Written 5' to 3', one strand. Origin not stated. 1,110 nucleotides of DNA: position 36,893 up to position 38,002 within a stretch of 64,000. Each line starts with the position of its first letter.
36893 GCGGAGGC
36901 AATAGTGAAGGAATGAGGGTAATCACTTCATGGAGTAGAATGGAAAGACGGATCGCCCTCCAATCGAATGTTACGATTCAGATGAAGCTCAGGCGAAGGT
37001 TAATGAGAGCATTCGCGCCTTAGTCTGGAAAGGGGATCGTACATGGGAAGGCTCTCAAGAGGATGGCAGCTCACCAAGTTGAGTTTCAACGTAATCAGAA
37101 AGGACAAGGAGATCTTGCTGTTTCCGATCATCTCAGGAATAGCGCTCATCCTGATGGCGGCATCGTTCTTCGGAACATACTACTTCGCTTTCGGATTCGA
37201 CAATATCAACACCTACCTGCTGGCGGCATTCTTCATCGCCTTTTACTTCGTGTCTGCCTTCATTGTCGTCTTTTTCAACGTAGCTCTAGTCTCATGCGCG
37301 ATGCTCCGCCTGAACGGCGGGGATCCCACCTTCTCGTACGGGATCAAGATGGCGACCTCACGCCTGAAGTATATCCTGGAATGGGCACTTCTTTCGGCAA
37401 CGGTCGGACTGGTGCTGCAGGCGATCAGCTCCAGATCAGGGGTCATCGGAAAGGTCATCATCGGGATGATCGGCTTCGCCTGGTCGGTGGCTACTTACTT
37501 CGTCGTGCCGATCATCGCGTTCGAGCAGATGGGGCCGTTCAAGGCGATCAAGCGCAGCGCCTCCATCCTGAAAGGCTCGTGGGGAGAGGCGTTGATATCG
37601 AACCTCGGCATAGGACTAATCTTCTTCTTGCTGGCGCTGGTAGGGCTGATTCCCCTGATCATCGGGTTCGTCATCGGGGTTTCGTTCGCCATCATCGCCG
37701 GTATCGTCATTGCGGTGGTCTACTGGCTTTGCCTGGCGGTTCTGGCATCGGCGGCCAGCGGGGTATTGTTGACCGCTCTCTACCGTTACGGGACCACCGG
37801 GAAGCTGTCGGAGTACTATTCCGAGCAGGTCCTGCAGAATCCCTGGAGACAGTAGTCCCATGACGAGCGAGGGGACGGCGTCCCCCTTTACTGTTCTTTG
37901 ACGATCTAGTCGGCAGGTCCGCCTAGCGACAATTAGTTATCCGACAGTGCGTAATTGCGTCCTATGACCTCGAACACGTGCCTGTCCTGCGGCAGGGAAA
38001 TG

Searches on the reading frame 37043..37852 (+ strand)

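Call 77: search_protein_families(library=pfam, proteins=[window:37043-37852:+], max_evalue=0.00001)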
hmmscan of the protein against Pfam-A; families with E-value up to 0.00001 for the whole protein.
window:37043-37852:+ (270 aa): 1 family
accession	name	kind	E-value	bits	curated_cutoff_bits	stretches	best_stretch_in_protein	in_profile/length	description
PF19656.5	DUF6159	-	3.8e-47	161.3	27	1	64-254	7-201/204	Family of unknown function (DUF6159)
